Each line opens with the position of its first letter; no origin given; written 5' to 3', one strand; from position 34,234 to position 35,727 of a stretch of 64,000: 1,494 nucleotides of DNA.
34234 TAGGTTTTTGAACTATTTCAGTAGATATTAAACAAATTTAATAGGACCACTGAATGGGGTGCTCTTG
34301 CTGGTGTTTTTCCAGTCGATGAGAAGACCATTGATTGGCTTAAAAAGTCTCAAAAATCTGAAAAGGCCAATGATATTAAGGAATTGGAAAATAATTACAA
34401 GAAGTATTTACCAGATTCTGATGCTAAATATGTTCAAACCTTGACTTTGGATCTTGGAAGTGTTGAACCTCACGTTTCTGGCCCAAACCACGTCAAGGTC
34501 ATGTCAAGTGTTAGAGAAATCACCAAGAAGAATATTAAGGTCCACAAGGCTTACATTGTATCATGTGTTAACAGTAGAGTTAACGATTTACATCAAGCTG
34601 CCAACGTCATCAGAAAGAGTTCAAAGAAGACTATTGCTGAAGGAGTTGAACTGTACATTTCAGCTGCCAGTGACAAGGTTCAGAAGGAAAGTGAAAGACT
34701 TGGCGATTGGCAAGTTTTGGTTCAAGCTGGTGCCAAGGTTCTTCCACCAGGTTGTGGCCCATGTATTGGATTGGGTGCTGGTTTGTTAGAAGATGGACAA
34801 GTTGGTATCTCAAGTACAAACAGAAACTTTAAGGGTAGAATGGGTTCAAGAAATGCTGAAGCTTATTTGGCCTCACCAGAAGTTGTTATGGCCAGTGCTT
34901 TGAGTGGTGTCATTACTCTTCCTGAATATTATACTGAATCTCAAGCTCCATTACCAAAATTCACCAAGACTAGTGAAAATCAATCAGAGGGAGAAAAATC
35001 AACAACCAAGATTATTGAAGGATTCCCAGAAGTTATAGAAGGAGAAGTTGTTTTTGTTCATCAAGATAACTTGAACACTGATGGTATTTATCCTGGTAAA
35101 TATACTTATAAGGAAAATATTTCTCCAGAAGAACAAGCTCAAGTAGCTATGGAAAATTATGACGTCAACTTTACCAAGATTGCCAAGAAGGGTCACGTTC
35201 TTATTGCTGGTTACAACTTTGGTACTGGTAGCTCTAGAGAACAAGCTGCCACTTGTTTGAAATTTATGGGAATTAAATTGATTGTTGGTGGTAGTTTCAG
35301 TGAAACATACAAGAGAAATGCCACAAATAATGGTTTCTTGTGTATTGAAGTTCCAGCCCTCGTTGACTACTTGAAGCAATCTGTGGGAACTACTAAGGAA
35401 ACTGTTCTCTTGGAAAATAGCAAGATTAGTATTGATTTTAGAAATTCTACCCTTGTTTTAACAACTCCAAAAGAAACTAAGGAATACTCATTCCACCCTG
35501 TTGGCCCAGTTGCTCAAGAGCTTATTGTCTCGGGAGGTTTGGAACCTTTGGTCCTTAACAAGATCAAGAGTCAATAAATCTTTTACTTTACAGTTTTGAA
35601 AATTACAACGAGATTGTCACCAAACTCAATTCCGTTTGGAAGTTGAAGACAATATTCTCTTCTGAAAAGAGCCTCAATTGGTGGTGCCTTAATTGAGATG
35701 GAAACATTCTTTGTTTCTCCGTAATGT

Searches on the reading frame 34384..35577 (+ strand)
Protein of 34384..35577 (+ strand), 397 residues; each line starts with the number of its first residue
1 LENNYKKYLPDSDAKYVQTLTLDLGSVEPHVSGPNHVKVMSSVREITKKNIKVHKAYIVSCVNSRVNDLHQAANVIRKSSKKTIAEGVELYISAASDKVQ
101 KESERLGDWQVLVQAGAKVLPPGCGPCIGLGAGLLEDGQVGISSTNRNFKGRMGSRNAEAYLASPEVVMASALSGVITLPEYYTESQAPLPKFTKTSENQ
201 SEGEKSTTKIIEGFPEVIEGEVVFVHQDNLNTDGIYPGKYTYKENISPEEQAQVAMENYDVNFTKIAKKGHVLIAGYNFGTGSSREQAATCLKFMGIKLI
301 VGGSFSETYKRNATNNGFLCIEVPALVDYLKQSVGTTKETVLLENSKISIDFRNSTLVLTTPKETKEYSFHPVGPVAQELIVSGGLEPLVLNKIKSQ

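Call 31: search_protein_families(library=pfam, proteins=[window:34384-35577:+], max_evalue=0.00001)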
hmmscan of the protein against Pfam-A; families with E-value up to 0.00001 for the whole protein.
window:34384-35577:+ (397 aa): 2 families
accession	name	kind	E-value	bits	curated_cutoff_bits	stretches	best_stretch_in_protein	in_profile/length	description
PF00330.25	Aconitase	-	4.5e-43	148.3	28.7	1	7-175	267-463/463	Aconitase family (aconitate hydratase)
PF00694.25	Aconitase_C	-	1.5e-21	77.5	22.8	1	191-324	2-129/131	Aconitase C-terminal domain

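Call 71: find_homologous_proteins(query=window:34384-35577:+, max_evalue=1e-40)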
Query window:34384-35577:+ (397 aa): 8000 proteins with E <= 1e-40 among 8000 candidates; the best 120 are listed.
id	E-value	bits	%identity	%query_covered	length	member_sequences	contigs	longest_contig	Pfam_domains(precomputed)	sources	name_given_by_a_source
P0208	2.2e-241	819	91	100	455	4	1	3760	PF00694.26,PF00330.26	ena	-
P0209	6.0e-217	738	83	99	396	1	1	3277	PF00694.26,PF00330.26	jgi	-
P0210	3.5e-148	512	61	100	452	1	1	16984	PF00694.26,PF00330.26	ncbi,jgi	jgi:homoaconitate hydratase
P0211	2.0e-146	506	62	99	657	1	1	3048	PF00694.26,PF00330.26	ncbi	-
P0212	2.2e-146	506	61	99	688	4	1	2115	PF00694.26,PF00330.26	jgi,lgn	jgi:homoaconitate hydratase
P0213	3.9e-146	505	61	98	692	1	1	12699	PF00694.26,PF00330.26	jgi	jgi:homoaconitate hydratase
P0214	1.2e-143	497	60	98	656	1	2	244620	PF00694.26,PF00330.26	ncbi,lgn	-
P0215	6.4e-143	495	61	96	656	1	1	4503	PF00694.26,PF00330.26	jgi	jgi:homoaconitate hydratase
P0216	3.8e-142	492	61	97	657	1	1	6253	PF00694.26,PF00330.26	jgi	-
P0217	1.9e-141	490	61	98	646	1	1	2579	PF00694.26,PF00330.26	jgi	jgi:homoaconitate hydratase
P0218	4.0e-141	489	58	99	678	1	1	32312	PF00694.26,PF00330.26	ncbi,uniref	ncbi:homoaconitate hydratase [Acrasis kona]|uniref:Homoaconitase, mitochondrial n=1 Tax=Acrasis kona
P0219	5.1e-141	488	61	97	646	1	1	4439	PF00694.26,PF00330.26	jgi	jgi:homoaconitate hydratase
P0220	6.9e-141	488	60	98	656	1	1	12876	PF00694.26,PF00330.26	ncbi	-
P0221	9.7e-141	487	61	97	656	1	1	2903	PF00694.26,PF00330.26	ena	-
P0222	1.6e-140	487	60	98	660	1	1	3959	PF00694.26,PF00330.26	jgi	jgi:homoaconitate hydratase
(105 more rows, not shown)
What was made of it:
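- The window's homoaconitase has an Acrasis kona relative at 58% identity (call 71). The window's homoaconitase already looks bacterial-like (call 71), so foreign genes do occur in this genome.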
